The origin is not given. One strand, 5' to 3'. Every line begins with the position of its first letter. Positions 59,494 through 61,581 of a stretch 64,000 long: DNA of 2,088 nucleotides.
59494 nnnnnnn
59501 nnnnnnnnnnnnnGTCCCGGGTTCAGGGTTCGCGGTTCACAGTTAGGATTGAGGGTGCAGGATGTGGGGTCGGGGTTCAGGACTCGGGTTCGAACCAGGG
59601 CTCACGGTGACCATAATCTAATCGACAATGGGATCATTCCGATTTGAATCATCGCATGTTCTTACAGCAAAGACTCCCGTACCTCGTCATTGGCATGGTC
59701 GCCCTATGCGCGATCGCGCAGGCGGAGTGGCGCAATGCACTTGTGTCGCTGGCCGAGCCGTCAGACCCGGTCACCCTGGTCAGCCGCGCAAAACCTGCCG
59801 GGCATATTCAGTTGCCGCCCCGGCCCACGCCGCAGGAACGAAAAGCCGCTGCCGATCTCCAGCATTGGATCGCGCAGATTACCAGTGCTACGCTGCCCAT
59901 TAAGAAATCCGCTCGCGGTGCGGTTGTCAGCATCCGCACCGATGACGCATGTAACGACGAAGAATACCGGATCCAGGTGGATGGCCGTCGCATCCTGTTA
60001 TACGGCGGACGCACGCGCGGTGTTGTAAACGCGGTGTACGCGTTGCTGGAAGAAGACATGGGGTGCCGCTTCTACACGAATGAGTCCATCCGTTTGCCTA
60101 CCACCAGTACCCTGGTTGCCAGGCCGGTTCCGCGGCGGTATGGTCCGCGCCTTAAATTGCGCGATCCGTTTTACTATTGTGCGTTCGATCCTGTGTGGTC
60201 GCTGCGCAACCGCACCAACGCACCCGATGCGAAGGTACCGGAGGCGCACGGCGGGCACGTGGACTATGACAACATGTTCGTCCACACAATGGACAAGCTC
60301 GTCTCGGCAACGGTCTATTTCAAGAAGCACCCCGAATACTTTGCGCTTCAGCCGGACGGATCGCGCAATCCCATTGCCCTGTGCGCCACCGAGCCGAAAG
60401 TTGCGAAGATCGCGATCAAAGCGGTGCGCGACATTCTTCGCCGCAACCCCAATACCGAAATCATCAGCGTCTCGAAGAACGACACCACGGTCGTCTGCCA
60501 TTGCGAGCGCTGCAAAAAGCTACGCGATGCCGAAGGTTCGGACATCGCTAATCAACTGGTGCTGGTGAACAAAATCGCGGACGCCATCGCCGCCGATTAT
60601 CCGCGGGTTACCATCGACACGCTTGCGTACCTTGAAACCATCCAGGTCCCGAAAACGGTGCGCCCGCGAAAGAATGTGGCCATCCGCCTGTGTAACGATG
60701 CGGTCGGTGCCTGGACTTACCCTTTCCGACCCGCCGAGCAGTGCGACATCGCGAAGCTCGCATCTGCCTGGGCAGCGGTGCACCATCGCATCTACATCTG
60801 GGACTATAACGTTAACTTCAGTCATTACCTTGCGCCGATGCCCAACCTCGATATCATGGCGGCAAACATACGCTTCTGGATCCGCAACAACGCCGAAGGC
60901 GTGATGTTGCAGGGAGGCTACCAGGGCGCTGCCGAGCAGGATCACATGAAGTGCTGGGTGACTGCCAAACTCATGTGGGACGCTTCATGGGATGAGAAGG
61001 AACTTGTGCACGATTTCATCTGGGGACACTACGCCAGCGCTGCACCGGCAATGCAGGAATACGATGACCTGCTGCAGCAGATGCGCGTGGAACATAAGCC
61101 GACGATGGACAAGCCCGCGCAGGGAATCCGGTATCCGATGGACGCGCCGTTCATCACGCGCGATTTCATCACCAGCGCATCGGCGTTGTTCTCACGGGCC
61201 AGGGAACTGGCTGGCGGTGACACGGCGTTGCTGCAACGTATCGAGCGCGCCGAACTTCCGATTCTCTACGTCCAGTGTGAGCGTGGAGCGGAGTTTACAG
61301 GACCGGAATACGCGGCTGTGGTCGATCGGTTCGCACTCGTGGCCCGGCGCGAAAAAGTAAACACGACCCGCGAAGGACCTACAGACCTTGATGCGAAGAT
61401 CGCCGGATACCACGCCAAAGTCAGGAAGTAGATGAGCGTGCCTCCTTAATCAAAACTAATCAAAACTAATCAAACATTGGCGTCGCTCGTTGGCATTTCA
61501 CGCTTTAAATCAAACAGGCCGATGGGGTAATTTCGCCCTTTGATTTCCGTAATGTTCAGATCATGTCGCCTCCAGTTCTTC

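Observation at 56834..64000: Region downstream of tRNA-Pro has island-like character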

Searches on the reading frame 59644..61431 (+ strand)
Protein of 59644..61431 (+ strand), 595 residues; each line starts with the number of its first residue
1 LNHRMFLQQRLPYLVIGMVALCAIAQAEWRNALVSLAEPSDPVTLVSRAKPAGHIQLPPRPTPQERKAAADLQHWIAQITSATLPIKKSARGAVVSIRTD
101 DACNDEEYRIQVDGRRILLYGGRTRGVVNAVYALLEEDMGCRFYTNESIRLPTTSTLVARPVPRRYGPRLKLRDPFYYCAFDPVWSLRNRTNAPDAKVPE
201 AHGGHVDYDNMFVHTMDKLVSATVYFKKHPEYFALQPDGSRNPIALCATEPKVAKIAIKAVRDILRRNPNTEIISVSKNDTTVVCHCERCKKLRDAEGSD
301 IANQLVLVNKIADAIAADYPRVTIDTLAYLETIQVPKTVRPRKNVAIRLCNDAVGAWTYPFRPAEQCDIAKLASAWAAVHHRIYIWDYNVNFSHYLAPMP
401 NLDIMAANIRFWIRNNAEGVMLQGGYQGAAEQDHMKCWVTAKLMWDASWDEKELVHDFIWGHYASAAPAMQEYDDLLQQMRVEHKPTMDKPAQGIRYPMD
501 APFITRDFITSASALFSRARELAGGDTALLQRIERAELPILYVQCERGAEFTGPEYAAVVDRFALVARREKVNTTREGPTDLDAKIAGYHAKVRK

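Call 9: search_protein_families(library=pfam, proteins=[window:59644-61431:+], max_evalue=0.01)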
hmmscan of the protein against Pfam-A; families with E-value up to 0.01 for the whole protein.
window:59644-61431:+ (595 aa): 2 families
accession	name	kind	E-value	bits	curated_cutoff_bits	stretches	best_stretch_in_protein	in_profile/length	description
PF16126.11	DUF4838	-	4.1e-85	286.2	26.6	1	143-475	1-325/325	Domain of unknown function (DUF4838)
PF02838.20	Glyco_hydro_20b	-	0.00042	21.5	26.1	1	63-134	31-104/124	Glycosyl hydrolase family 20, domain 2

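Call 25: find_encoding_contigs(protein=window:59656-61431:+, flank=10000, max_places=10)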
Protein window:59656-61431:+ (591 aa): 1 contig read that carries it; 1 place shown.
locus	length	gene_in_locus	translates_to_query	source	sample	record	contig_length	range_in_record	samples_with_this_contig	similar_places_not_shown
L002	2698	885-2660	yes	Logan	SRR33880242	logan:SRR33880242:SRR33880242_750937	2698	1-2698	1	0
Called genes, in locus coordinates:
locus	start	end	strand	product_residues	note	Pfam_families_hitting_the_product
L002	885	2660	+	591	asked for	PF16126:DUF4838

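Call 37: find_related_loci(query=window:59656-61431:+, collection=metagenome_contigs, flank=10000)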
Query window:59656-61431:+ (591 aa) in metagenome_contigs; peptide patterns used: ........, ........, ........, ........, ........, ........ (x = any residue, [..] = any of these).
74 stretches matched a pattern; 26 encode a relative of the query (tblastn E <= 1e-3); 26 distinct loci.
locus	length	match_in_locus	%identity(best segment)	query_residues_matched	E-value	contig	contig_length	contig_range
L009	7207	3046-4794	64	10-591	0e+0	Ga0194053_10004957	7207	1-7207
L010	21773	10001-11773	63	1-591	0e+0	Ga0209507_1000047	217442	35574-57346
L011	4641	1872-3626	64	10-591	0e+0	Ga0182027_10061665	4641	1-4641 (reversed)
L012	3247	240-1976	64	10-589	0e+0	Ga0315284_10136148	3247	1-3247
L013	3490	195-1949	64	10-591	0e+0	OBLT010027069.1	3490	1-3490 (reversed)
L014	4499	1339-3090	64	9-591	0e+0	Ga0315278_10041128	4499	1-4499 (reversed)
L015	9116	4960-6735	63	2-591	0e+0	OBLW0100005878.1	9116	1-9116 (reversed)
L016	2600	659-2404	64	11-591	0e+0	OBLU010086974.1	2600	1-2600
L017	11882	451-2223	63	1-591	0e+0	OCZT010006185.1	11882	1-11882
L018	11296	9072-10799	64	17-591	0e+0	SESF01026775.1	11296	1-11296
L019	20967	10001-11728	64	17-591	0e+0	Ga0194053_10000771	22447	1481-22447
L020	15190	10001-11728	64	17-591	0e+0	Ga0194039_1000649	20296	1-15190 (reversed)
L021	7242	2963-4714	63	9-591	0e+0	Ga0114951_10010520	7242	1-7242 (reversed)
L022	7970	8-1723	64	21-591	0e+0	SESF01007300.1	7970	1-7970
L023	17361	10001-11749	62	10-591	0e+0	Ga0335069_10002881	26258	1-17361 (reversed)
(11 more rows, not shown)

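Call 43: search_protein_families(library=pfam, proteins=[L019:2283-4352:+, L019:4466-7156:-, L019:7434-8813:+, L019:8823-9929:+, L019:11782-14553:+, L019:14587-16659:+, L019:17287-19074:-, L010:6125-9217:+, L010:9214-9996:+, L010:11816-13264:-], max_evalue=0.001)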
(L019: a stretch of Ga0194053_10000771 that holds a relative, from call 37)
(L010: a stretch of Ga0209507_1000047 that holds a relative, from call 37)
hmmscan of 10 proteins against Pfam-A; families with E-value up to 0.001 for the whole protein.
L019:2283-4352:+ (689 aa): 1 family
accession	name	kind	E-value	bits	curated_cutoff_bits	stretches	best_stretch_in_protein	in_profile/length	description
PF12951.13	PATR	-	1.9e-09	37.8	27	1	104-133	1-30/30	Passenger-associated-transport-repeat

L019:4466-7156:- (896 aa): 8 families
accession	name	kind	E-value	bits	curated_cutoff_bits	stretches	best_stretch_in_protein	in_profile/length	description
PF02638.21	GHL10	-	4.6e-37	128.2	27.9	1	50-322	1-273/311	Glycosyl hydrolase-like 10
PF16656.11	Pur_ac_phosph_N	-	4.1e-09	37.3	30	1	497-568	6-86/93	Purple acid Phosphatase, N-terminal domain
PF13927.12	Ig_3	-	4.8e-09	37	30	1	740-808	1-78/78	Immunoglobulin domain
PF13620.12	CarboxypepD_reg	-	9.5e-09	35.9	32.3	1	409-485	2-81/82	Carboxypeptidase regulatory-like domain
PF00041.27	fn3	-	1.9e-08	34.8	25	1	494-575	3-82/84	Fibronectin type III domain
PF13200.12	DUF4015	-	7.9e-07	28.9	27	1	158-312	92-229/313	Putative glycosyl hydrolase domain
PF07679.22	I-set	-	4.7e-06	27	23.7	1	741-811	1-80/90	Immunoglobulin I-set domain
PF13715.12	CarbopepD_reg_2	-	0.00015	22.1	32.2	1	409-489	1-80/88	CarboxypepD_reg-like domain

L019:7434-8813:+ (459 aa): 1 family
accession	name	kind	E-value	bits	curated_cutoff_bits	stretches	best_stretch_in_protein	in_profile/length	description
PF10518.14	TAT_signal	-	0.00013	22.2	22.7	1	10-26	1-17/21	TAT (twin-arginine translocation) pathway signal sequence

L019:8823-9929:+ (368 aa): 0 families

L019:11782-14553:+ (923 aa): 3 families
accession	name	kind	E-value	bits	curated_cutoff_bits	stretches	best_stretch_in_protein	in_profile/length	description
PF01074.27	Glyco_hydro_38N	-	7.4e-11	42.4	25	1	56-235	1-175/270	Glycosyl hydrolases family 38 N-terminal domain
PF16477.11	DUF5054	-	1.6e-05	25.5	37.6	0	532-628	156-247/291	Domain of unknown function (DUF5054)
PF17677.7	Glyco_hydro38C2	-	0.00011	22.7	22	1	845-913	2-66/72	Glycosyl hydrolases family 38 C-terminal beta sandwich domain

L019:14587-16659:+ (690 aa): 1 family
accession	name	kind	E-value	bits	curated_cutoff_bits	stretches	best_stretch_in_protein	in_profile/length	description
PF04616.20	Glyco_hydro_43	-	1.7e-05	24.8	32.2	1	525-656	13-144/288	Glycosyl hydrolases family 43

L019:17287-19074:- (595 aa): 4 families
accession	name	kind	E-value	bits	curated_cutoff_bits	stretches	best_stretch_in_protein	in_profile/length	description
PF14791.11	DNA_pol_B_thumb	-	1.3e-23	83.1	25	1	259-326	1-63/63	DNA polymerase beta thumb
PF14716.13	HHH_8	-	1.7e-18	67.2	30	1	7-82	1-73/73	Helix-hairpin-helix domain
PF14520.12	HHH_5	-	8e-11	42.7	27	1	99-152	4-55/57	Helix-hairpin-helix domain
PF02811.25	PHP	-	1.7e-08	35.4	26.4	1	352-488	2-133/164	PHP domain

L010:6125-9217:+ (1030 aa): 6 families
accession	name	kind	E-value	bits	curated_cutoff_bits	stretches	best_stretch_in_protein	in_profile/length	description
PF07494.17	Reg_prop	-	8.9e-54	173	20.4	3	56-79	1-24/24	Two component regulator propeller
PF07495.19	Y_Y_Y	-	8.4e-17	61.3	26.6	1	716-776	4-64/65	Y_Y_Y domain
PF07730.19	HisKA_3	-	3.9e-10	40.6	24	1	826-890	1-66/68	Histidine kinase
PF02518.31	HATPase_c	-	4.6e-09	37.1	26.4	1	936-1024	5-109/111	Histidine kinase-, DNA gyrase B-, and HSP90-like ATPase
PF23748.1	Beta-prop_LRRK2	-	2.2e-06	27.4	26.9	0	436-464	272-300/359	LRRK2 beta propeller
PF13581.12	HATPase_c_2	-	8.2e-06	26.3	27.4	1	929-1021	24-105/127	Histidine kinase-like ATPase domain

L010:9214-9996:+ (260 aa): 12 families
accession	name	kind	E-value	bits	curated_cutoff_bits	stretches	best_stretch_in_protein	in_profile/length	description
PF00072.30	Response_reg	-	4.9e-26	91.5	30.2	1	57-169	1-111/111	Response regulator receiver domain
PF00196.25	GerE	-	3.9e-19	68.4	23.5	1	202-254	2-54/57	Bacterial regulatory proteins, luxR family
PF08281.18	Sigma70_r4_2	-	2.5e-10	40.3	25.7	1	202-239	10-48/54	Sigma-70, region 4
PF04545.22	Sigma70_r4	-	5.8e-07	29.4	24.1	1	202-245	4-48/50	Sigma-70, region 4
PF13936.12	HTH_38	-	1.8e-05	24.8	27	1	199-239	1-42/44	Helix-turn-helix domain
PF13518.12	HTH_28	-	7e-05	23.3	25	1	210-236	5-31/52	Helix-turn-helix domain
PF13384.12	HTH_23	-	7.8e-05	22.8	24.6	1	214-235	13-35/50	Homeodomain-like domain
PF09862.15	DUF2089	-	0.0001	22.4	33.4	1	219-246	18-45/47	Domain of unknown function (DUF2089)-HTH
PF04967.18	HTH_10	-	0.00018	21.7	23.1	1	219-245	25-51/53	HTH DNA binding domain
PF13542.12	HTH_Tnp_ISL3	-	0.00032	20.6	27.4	1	208-240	18-49/51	Helix-turn-helix domain of transposase family ISL3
PF21531.3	Rv2175c_wHTH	-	0.00077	19.8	27.1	0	205-239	3-37/57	DNA-binding protein Rv2175c, wHTH domain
PF14493.12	HTH_40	-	0.00096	19.8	27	0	211-244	6-39/89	Helix-turn-helix domain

L010:11816-13264:- (482 aa): 3 families
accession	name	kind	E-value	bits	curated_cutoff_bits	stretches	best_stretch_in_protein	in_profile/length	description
PF00884.28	Sulfatase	-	6.6e-58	196.8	25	1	40-361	1-301/301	Sulfatase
PF16347.10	SGSH_C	-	4.7e-25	89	29.3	1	317-443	9-137/154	N-sulphoglucosamine sulphohydrolase, C-terminal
PF01663.27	Phosphodiest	-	1.6e-08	35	23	1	43-300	2-220/342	Type I phosphodiesterase / nucleotide pyrophosphatase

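Call 59: find_related_loci(query=window:59656-61431:+, collection=genome_contigs, flank=10000)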
Query window:59656-61431:+ (591 aa) in genome_contigs; peptide patterns used: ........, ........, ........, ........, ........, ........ (x = any residue, [..] = any of these).
50 stretches matched a pattern; 30 encode a relative of the query (tblastn E <= 1e-3); 30 distinct loci.
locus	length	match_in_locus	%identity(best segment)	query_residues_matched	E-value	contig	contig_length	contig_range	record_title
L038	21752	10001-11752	66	9-591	0e+0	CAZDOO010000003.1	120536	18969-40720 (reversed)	MAG TPA_asm: uncultured Verrucomicrobiota bacterium isolate SRP220891_co1_482 genome assembly, contig: NODE_209_length_1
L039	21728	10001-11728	65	17-591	0e+0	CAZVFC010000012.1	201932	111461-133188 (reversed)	MAG TPA_asm: uncultured Verrucomicrobiota bacterium isolate binchicken_co66_227 genome assembly, contig: NODE_84_length_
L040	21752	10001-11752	64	9-591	0e+0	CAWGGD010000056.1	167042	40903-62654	MAG: uncultured Verrucomicrobiae bacterium isolate MFD02979.bin.4.344 genome assembly, contig: contig_96532, whole genom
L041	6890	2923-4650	64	17-591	0e+0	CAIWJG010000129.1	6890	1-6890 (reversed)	MAG: uncultured Verrucomicrobia subdivision 3 bacterium isolate Ki1-2-7m_bin-117 genome assembly, contig: bin-117:129/99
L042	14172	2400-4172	62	1-591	0e+0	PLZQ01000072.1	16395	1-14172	MAG: Limisphaerales bacterium isolate palsa_1440 73.20120700_P3D.123_contig_13535, whole genome shotgun sequence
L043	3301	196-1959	62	1-587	0e+0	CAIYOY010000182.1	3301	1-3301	MAG: uncultured Verrucomicrobiales bacterium isolate Umea3_bin-0111 genome assembly, contig: bin-0111:182/427, whole gen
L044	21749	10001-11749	62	10-591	0e+0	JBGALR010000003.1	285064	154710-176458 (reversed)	MAG: Limisphaerales bacterium isolate MAG_AAO_H125.53 AAOH125-53_opera_contig_185, whole genome shotgun sequence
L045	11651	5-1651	63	44-591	0e+0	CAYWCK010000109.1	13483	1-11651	MAG TPA_asm: uncultured Bifidobacteriaceae bacterium isolate binchicken_co118_301 genome assembly, contig: NODE_5075_len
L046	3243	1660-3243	66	17-543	0e+0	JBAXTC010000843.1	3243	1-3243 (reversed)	MAG: Verrucomicrobiota bacterium isolate ELA625 MAG625_843, whole genome shotgun sequence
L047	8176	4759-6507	57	5-585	0e+0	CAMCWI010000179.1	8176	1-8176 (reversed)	MAG: Akkermansia muciniphila isolate MH-08apr19-10 genome assembly, contig: MH-08apr19-C20098, whole genome shotgun sequ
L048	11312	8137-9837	60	21-585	0e+0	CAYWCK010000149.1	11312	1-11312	MAG TPA_asm: uncultured Bifidobacteriaceae bacterium isolate binchicken_co118_301 genome assembly, contig: NODE_6611_len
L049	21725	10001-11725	59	10-585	0e+0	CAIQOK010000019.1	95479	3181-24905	MAG: uncultured Verrucomicrobia bacterium isolate Umea1_bin-1099 genome assembly, contig: bin-1099:019/189, whole genome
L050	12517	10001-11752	60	9-591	0e+0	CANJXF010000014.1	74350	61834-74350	MAG: Verrucomicrobiales bacterium isolate RH-23may17-789 genome assembly, contig: RH-23may17-C2433, whole genome shotgun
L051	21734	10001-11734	57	18-591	0e+0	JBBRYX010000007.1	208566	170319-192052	MAG: Tepidisphaerales bacterium isolate La5_metabat2.172 La5_metabat2.172_K_282112_L_208566_cov_37.0156, whole genome sh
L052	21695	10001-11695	56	24-585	0e+0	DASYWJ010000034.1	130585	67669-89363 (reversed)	MAG TPA_asm: Tepidisphaeraceae bacterium isolate SMAG_U6278 k141_78498, whole genome shotgun sequence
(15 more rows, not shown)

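Call 78: search_solved_structures(query=window:59656-61431:+, max_evalue=0.001)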
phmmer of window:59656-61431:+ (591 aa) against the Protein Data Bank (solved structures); distinct sequences matched with E-value up to 0.001: 0.
